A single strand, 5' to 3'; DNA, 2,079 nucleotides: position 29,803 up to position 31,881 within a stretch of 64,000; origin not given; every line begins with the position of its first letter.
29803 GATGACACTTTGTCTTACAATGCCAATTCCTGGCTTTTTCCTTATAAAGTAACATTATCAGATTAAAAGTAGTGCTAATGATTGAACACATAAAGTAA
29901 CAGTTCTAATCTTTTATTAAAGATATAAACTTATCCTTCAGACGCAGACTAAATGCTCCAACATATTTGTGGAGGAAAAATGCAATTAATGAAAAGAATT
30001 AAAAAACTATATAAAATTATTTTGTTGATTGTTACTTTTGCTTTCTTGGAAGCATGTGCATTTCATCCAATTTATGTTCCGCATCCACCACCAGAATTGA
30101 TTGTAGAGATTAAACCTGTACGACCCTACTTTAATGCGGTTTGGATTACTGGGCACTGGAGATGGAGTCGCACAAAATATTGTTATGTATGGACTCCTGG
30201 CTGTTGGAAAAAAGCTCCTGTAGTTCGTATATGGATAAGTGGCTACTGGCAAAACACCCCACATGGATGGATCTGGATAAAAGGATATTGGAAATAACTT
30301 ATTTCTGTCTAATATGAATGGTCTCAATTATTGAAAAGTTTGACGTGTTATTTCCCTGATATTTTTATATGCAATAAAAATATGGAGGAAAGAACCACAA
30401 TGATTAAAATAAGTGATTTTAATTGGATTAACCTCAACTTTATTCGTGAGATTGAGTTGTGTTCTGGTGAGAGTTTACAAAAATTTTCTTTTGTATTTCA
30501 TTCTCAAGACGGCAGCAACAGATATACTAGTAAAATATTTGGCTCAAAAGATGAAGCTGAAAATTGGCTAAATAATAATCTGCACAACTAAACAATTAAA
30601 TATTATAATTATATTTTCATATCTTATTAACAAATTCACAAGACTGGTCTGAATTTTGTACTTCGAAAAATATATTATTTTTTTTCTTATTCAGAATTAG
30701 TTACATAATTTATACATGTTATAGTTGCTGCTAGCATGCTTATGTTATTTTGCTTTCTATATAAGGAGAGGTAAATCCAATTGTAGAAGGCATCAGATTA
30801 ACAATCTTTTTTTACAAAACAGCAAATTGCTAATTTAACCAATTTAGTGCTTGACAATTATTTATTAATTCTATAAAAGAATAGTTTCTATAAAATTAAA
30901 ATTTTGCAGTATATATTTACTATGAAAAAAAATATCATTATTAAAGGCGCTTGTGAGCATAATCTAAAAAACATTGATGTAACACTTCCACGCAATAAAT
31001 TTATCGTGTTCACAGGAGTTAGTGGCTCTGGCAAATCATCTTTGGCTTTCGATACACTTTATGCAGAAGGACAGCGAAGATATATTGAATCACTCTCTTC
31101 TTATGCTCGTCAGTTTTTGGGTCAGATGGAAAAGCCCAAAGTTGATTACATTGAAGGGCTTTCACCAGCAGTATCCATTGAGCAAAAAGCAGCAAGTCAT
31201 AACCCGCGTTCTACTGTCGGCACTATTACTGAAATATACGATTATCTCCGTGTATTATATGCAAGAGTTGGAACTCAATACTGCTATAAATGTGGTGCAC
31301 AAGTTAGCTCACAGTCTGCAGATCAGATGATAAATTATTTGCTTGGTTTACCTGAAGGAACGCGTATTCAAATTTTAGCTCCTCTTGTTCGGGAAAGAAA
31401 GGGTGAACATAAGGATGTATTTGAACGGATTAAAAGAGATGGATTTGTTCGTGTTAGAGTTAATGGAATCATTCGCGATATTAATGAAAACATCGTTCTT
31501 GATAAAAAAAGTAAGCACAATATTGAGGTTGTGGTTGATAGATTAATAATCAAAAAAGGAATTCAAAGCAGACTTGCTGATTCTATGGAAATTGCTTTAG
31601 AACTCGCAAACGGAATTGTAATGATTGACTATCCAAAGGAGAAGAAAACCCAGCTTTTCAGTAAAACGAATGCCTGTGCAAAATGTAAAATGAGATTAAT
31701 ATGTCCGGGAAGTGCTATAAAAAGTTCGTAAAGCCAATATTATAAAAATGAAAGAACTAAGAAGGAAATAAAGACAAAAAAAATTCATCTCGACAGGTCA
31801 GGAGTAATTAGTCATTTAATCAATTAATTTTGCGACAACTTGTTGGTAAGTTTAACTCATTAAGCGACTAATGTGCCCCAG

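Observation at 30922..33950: A 765-bp duplication of the uvrA 5' end brackets an AAA/DUF4143 ATPase gene, with a divergence gradient and almost only synonymous differences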

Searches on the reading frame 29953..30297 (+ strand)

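Call 7: search_protein_families(library=pfam, proteins=[window:29953-30297:+])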
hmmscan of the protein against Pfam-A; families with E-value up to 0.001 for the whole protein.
window:29953-30297:+ (114 aa): 1 family
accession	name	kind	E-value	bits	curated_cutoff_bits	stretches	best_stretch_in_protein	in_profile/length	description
PF12779.12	WXXGXW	-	2.7e-06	27.8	18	0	93-113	5-25/26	WXXGXW repeat (2 copies)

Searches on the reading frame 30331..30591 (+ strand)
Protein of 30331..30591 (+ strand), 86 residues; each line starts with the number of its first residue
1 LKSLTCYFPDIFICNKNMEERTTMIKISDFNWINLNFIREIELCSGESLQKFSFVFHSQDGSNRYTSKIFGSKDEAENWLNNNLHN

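Call 7: search_protein_families(library=pfam, proteins=[window:30331-30591:+])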
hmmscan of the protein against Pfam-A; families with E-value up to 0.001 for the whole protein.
window:30331-30591:+ (86 aa): 0 families

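Call 49: search_protein_families(library=padloc, proteins=[window:30331-30591:+], max_evalue=0.01)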
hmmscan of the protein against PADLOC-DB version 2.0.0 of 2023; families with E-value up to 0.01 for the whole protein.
window:30331-30591:+ (86 aa): 0 families

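Call 57: find_encoding_contigs(protein=window:30382-30591:+, flank=6000, max_places=10)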
Protein window:30382-30591:+ (69 aa): 2 contigs read that carry it; 2 places shown.
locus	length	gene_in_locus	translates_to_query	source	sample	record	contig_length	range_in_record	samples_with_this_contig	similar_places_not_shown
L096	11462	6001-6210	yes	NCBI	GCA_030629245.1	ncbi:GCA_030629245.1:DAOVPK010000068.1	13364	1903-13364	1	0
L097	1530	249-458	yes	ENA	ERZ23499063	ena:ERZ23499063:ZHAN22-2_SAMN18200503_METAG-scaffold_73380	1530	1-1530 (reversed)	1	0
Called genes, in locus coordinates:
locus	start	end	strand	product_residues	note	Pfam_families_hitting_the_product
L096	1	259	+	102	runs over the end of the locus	PF01035:DNA_binding_1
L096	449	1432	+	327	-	-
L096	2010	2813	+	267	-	PF02811:PHP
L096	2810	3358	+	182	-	-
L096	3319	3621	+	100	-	PF01541:GIY-YIG, PF10544:T5orf172, PF13455:MUG113 (faint)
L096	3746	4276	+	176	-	-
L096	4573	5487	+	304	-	-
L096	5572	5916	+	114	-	PF12779:WXXGXW (faint)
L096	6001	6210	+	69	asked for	-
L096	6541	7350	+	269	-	PF17760:UvrA_inter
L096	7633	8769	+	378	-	PF13173:AAA_14, PF13635:DUF4143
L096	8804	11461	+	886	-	?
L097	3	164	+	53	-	?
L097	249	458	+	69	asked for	-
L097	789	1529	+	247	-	?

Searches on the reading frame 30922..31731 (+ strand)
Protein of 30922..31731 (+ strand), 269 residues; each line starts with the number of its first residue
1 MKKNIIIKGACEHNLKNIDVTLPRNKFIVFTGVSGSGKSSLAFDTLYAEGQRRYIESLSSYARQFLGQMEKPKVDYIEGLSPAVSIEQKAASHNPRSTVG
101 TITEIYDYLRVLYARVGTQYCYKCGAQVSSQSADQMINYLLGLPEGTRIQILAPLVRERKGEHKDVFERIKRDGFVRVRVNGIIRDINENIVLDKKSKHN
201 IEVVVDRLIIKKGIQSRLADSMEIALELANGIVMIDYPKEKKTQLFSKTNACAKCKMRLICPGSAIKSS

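Call 7: search_protein_families(library=pfam, proteins=[window:30922-31731:+])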
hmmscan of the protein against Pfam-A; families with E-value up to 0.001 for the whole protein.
window:30922-31731:+ (269 aa): 1 family
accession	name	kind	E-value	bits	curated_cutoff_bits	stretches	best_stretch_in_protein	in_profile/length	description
PF17760.6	UvrA_inter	-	2.1e-40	137.4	23.3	1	131-237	1-107/109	UvrA interaction domain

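Call 22: find_encoding_contigs(protein=window:30922-31731:+, flank=10000, max_places=10)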
Protein window:30922-31731:+ (269 aa): 1 contig read that carries it; 1 place shown.
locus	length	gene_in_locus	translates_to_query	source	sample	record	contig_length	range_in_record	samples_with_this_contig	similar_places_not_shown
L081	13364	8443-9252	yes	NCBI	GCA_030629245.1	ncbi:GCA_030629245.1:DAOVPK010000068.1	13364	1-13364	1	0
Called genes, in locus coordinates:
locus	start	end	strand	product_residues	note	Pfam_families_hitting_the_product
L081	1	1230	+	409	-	?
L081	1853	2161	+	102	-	PF01035:DNA_binding_1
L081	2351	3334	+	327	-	-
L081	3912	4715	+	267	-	PF02811:PHP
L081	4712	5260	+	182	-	-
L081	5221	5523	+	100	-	PF01541:GIY-YIG, PF10544:T5orf172, PF13455:MUG113 (faint)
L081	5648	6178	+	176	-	-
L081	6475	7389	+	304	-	-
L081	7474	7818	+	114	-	PF12779:WXXGXW (faint)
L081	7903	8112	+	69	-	-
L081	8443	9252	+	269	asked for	PF17760:UvrA_inter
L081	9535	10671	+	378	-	PF13173:AAA_14, PF13635:DUF4143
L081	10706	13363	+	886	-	?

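Call 37: find_homologous_proteins(query=window:30922-31728:+, max_evalue=1e-60)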
Query window:30922-31728:+ (269 aa): 7003 proteins with E <= 1e-60 among 8000 candidates; the best 120 are listed.
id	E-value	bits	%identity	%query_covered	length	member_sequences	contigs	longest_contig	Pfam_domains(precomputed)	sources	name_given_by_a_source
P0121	6.7e-124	430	59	88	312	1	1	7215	PF17760.7,PF00005.34,PF13555.13,PF01583.27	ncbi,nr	ncbi:MAG TPA: hypothetical protein VGP57_18685, partial [Actinoplanes sp.]|nr:hypothetical protein [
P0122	3.3e-119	415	71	96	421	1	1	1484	PF17760.7,PF17755.7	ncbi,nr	ncbi:MAG TPA: excinuclease ABC subunit UvrA, partial [Candidatus Cloacimonadota bacterium]|nr:excinu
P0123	4.5e-118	411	72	95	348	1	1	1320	PF17760.7,PF17755.7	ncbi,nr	ncbi:MAG TPA: excinuclease ABC subunit UvrA, partial [Candidatus Cloacimonadota bacterium]|nr:excinu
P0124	1.1e-116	407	69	95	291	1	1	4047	PF17760.7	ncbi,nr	ncbi:MAG: excinuclease ABC subunit UvrA, partial [Candidatus Cloacimonadales bacterium]|nr:excinucle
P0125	3.9e-116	405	68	96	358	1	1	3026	PF17760.7,PF17755.7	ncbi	ncbi:MAG: excinuclease ABC subunit UvrA, partial [Candidatus Cloacimonadota bacterium]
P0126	7.8e-116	404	67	95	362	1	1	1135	PF17760.7,PF17755.7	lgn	-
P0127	5.2e-115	401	68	96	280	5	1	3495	PF17760.7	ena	-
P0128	3.8e-114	398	71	95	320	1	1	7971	PF17760.7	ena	-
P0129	5.4e-114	398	68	96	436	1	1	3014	PF17760.7,PF17755.7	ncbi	ncbi:MAG: excinuclease ABC subunit UvrA, partial [Candidatus Cloacimonadaceae bacterium]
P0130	8.0e-113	394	66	95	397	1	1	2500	PF17760.7,PF17755.7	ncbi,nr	ncbi:MAG: excinuclease ABC subunit UvrA, partial [Candidatus Cloacimonadota bacterium]|nr:excinuclea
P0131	1.1e-112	394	67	95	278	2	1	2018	PF17760.7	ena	-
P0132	1.6e-112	393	67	95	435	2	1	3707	PF17760.7,PF17755.7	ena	-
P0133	1.6e-112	393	67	96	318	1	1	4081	PF17760.7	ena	-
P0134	1.8e-112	393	68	96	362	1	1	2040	PF17760.7,PF17755.7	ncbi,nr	ncbi:MAG TPA: excinuclease ABC subunit UvrA, partial [Candidatus Cloacimonadota bacterium]|nr:excinu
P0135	1.0e-111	391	67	96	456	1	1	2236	PF17760.7,PF17755.7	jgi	jgi:excinuclease ABC subunit A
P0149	1.7e-106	373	62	96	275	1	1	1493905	PF17760.7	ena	-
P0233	3.2e-103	363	69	86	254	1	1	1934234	PF17760.7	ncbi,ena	-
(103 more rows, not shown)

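Call 69: find_encoding_contigs(protein=P0233, flank=8000, max_places=2)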
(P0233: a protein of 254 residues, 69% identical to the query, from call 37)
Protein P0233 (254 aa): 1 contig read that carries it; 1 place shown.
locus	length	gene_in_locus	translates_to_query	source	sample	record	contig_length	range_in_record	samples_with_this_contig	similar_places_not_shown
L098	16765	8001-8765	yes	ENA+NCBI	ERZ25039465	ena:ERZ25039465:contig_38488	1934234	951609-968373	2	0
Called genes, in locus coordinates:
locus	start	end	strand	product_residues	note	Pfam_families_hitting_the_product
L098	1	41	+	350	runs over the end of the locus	PF16491:Peptidase_M48_N (weak)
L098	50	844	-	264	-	-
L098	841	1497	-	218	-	-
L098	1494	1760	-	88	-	PF01195:Pept_tRNA_hydro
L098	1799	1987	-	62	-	PF01195:Pept_tRNA_hydro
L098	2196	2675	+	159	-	-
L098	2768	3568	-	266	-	PF13793:Pribosyltran_N, PF00156:Pribosyltran, PF14572:Pribosyl_synth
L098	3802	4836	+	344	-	PF04851:ResIII, PF17757:UvrB_inter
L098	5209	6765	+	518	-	PF00271:Helicase_C, PF12344:UvrB, PF02151:UVR, PF14023:Bestrophin-like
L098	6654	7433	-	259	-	-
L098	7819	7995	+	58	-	PF13242:Hydrolase_like (weak)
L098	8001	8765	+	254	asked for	PF17760:UvrA_inter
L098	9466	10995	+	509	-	PF00005:ABC_tran (faint), PF02463:SMC_N (faint), PF13304:AAA_21 (faint)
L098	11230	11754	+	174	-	PF01653:DNA_ligase_aden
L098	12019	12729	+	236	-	PF03120:OB_DNA_ligase, PF03119:DNA_ligase_ZBD (weak), PF12826:HHH_2, PF14520:HHH_5 (weak)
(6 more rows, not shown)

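Call 70: find_encoding_contigs(protein=P0149, flank=8000, max_places=2)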
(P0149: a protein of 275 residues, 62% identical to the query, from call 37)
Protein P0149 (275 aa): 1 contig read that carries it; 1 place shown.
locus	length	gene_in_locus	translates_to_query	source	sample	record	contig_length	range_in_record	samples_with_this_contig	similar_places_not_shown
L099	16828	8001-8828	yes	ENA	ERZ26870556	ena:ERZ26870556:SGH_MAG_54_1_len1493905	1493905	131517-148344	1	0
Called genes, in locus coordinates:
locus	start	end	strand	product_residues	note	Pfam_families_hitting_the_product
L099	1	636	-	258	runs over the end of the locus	PF01996:F420_ligase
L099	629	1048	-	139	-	PF01996:F420_ligase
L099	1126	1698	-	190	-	PF01812:5-FTHF_cyc-lig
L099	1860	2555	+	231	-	PF02463:SMC_N (faint), PF00005:ABC_tran, PF13304:AAA_21 (faint)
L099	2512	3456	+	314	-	PF18075:FtsX_ECD, PF02687:FtsX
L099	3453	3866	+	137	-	PF24161:CCDC39 (weak)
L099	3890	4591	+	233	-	PF01551:Peptidase_M23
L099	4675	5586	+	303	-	PF22694:CtpB_N-like, PF00595:PDZ, PF13180:PDZ_2, PF17820:PDZ_6, PF03572:Peptidase_S41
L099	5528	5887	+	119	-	PF03572:Peptidase_S41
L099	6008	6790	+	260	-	PF04851:ResIII, PF17757:UvrB_inter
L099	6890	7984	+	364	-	PF27431:UvrB_3rd, PF00271:Helicase_C, PF12344:UvrB, PF02151:UVR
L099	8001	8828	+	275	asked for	PF17760:UvrA_inter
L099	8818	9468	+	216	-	PF17755:UvrA_DNA-bind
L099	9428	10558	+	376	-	PF00005:ABC_tran (faint)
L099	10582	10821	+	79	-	-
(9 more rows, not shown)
